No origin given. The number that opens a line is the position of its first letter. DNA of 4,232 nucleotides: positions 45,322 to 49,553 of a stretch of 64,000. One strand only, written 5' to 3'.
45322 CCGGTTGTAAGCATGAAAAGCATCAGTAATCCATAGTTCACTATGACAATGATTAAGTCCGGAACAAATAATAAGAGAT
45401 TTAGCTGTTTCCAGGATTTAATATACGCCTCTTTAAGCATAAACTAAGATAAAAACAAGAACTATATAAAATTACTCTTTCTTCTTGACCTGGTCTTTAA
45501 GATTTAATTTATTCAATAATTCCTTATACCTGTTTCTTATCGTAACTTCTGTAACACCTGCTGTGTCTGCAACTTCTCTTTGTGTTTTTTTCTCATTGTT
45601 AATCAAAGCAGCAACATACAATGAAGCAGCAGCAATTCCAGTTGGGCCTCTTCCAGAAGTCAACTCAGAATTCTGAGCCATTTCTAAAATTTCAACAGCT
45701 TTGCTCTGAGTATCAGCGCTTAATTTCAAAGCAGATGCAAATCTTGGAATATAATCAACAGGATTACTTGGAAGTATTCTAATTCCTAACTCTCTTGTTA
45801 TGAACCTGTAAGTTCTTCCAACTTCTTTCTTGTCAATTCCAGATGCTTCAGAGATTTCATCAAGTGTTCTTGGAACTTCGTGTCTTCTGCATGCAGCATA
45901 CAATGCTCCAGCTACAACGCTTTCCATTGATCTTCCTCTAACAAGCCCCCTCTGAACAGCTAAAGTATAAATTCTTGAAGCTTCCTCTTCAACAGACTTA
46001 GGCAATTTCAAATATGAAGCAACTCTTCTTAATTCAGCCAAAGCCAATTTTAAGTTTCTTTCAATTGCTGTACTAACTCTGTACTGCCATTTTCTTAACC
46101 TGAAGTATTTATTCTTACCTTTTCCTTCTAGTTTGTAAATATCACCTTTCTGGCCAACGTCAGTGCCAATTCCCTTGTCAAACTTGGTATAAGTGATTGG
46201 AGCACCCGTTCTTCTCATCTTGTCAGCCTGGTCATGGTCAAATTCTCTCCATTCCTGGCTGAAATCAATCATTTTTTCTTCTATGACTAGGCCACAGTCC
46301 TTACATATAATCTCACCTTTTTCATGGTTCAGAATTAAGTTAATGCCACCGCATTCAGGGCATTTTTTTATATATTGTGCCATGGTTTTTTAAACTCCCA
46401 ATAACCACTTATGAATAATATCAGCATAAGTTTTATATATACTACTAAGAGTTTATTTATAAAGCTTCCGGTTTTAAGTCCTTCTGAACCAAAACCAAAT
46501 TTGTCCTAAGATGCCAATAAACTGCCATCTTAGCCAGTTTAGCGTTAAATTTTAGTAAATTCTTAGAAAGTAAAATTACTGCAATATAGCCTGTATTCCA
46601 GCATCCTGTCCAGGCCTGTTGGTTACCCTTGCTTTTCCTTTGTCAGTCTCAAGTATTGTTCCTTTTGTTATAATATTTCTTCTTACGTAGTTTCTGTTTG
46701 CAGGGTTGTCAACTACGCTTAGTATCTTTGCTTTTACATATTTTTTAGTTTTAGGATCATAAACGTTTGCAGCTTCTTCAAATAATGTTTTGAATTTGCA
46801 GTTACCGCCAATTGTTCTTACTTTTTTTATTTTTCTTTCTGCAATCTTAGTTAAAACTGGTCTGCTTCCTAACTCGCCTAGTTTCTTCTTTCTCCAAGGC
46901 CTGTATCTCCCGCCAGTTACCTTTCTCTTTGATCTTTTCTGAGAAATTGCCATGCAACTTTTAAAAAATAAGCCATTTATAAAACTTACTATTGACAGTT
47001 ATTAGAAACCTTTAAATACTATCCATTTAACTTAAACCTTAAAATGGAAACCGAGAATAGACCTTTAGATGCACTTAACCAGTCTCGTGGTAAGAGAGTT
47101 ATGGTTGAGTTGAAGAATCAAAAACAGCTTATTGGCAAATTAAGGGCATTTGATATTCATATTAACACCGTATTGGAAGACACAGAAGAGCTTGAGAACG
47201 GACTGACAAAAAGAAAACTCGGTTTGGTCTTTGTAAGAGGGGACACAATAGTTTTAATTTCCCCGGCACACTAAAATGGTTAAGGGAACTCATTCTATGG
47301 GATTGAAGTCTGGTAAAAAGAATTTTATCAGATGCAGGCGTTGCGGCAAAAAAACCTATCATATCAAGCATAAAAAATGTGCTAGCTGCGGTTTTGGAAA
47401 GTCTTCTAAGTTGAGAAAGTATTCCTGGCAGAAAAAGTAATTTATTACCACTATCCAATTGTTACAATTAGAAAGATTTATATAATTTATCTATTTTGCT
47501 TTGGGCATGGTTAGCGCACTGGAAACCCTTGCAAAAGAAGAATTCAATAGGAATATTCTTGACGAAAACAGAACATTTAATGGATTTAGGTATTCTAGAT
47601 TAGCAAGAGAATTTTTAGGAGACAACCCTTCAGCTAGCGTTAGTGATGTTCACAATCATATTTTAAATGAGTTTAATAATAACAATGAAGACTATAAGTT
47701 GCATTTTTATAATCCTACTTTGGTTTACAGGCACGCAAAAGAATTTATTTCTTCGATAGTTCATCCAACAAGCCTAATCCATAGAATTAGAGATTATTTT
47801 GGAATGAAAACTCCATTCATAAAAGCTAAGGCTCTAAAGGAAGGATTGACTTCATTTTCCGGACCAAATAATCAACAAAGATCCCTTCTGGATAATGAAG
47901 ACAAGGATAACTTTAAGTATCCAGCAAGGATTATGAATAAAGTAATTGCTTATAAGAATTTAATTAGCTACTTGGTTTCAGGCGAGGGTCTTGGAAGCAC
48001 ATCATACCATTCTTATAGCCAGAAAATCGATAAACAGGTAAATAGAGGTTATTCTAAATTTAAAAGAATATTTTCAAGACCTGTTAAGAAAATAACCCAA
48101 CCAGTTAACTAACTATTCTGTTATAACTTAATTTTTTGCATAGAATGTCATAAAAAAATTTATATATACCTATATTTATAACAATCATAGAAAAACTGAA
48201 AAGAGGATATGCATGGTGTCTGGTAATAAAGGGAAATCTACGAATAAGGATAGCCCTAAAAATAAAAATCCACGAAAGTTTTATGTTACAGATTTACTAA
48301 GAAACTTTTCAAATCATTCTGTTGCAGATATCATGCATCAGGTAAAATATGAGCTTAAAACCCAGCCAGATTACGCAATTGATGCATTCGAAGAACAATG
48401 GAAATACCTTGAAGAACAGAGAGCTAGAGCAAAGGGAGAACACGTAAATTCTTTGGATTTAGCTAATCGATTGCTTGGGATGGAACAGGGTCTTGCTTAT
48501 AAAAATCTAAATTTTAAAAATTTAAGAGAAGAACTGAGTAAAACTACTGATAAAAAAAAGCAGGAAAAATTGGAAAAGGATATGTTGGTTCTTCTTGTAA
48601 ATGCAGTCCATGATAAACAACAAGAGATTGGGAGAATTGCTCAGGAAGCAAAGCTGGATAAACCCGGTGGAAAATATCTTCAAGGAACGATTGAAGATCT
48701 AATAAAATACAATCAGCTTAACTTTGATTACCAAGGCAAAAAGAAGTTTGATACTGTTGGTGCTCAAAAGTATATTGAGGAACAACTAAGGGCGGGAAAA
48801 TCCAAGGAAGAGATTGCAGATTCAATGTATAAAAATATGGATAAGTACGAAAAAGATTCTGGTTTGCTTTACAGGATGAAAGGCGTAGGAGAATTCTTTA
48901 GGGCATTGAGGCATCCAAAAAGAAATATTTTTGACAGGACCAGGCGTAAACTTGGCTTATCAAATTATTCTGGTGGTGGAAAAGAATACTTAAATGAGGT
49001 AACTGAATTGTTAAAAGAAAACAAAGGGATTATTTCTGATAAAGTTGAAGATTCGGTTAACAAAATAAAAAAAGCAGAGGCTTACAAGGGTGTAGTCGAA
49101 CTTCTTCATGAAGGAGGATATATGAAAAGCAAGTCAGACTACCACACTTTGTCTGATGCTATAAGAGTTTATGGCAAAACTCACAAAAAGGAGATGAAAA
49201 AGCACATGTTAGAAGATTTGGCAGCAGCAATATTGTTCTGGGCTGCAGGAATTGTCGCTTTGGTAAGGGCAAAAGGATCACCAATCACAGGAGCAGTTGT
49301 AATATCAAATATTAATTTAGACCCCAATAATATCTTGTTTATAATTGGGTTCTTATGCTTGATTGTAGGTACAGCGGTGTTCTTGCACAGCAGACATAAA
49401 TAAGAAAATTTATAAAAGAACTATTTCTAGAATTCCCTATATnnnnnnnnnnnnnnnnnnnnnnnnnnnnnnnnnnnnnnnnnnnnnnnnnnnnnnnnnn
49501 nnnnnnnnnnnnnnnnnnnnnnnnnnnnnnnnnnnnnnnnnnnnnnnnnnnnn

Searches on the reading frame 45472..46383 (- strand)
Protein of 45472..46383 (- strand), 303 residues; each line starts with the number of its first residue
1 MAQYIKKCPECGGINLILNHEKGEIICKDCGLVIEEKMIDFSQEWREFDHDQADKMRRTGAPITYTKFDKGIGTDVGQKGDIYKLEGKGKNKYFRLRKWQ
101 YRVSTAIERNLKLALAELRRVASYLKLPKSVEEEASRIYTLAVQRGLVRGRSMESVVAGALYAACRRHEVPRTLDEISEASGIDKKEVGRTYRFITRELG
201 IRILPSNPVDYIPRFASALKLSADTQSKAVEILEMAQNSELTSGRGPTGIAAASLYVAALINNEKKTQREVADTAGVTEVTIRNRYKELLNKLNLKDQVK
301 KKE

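Call 10: search_protein_families(library=pfam, proteins=[window:45472-46383:-], max_evalue=0.001)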
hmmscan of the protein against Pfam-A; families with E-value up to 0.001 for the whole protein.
window:45472-46383:- (303 aa): 4 families
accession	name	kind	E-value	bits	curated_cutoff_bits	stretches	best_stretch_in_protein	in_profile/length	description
PF00382.24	TFIIB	-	1.8e-49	166.2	23.6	2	206-291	6-91/92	Transcription factor TFIIB repeat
PF08271.17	Zn_Ribbon_TF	-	2e-15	56.5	29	1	7-48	2-43/43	TFIIB zinc-binding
PF04545.22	Sigma70_r4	-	2.8e-05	24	24.1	0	263-293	18-48/50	Sigma-70, region 4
PF14354.12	Lar_restr_allev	-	0.00029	21.5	28.6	1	5-43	3-34/58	Restriction alleviation protein Lar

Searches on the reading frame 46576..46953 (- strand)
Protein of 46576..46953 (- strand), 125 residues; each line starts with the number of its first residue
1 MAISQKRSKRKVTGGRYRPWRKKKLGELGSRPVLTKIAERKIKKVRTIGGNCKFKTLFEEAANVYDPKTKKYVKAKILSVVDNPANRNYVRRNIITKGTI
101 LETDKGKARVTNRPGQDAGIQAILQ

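Call 32: search_protein_families(library=pfam, proteins=[window:46576-46953:-], max_evalue=0.01)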
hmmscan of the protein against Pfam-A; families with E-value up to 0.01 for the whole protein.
window:46576-46953:- (125 aa): 1 family
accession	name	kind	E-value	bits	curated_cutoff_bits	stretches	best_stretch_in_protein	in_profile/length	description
PF01201.27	Ribosomal_S8e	-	1.3e-37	129.5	30.2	1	5-124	2-132/133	Ribosomal protein S8e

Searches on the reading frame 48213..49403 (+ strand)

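Call 11: search_protein_families(library=pfam, proteins=[window:48213-49403:+], max_evalue=0.001)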
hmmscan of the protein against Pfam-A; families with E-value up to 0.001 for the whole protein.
window:48213-49403:+ (396 aa): 0 families

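Call 63: search_protein_families(library=ncbifam, proteins=[window:48213-49403:+], max_evalue=0.01)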
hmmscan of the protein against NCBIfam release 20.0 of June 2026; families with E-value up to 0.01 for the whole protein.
window:48213-49403:+ (396 aa): 1 family
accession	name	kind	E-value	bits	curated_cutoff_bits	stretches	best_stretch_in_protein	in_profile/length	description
NF038291.1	rep_pAB02_ORF2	subfamily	0.00012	22.4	85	0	19-123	33-132/172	plasmid replication DNA-binding protein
